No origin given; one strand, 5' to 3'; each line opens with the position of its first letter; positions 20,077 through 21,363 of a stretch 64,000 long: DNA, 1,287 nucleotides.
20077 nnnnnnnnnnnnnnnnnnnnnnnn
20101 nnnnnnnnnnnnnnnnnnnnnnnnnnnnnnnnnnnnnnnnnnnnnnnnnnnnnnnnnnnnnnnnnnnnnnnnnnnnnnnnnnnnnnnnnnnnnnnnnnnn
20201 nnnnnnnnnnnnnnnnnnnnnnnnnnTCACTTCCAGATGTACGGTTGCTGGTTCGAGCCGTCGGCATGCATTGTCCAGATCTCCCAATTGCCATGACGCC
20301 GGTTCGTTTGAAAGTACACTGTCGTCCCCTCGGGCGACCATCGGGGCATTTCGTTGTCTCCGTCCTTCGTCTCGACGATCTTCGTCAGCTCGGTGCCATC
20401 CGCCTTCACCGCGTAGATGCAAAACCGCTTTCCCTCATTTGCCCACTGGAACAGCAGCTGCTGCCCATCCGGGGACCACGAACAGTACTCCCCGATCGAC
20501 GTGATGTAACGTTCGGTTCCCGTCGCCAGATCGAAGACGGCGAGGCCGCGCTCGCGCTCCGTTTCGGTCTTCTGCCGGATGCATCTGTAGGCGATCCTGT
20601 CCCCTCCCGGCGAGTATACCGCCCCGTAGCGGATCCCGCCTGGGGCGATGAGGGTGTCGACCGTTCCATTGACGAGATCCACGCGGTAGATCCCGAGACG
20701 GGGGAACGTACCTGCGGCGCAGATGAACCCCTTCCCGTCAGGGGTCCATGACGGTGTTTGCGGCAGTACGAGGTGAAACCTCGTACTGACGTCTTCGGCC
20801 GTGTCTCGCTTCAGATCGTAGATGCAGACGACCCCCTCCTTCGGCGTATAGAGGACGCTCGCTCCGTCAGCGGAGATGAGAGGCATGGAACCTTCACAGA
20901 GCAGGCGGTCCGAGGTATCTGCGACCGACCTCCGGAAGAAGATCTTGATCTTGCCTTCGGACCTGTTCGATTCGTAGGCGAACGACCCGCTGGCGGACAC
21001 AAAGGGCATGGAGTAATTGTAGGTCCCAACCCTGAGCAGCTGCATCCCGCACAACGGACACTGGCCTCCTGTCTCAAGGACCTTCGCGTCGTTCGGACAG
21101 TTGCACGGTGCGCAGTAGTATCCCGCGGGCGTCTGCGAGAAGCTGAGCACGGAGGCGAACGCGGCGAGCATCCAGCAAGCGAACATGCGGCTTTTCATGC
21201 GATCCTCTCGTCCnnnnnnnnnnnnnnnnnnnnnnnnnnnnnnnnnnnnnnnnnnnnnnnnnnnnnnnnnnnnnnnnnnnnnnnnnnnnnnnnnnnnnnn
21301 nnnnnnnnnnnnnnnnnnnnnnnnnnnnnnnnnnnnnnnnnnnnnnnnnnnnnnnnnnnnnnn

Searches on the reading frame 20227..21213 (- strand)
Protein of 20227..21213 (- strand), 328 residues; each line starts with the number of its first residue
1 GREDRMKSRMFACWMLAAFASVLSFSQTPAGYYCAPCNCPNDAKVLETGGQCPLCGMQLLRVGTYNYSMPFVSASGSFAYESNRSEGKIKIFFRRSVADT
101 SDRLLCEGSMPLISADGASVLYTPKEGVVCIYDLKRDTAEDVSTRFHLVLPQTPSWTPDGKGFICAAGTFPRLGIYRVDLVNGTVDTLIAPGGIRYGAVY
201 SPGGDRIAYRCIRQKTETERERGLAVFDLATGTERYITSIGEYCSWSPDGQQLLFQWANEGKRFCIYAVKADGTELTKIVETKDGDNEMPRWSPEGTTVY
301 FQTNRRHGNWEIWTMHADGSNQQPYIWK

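Call 60: search_protein_families(library=pfam, proteins=[window:20227-21213:-], max_evalue=0.00001)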
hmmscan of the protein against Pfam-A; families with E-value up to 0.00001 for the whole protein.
window:20227-21213:- (328 aa): 1 family
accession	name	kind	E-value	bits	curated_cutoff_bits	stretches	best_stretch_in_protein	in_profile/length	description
PF07676.18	PD40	-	6.2e-14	52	20.9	0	284-313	8-37/38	WD40-like Beta Propeller Repeat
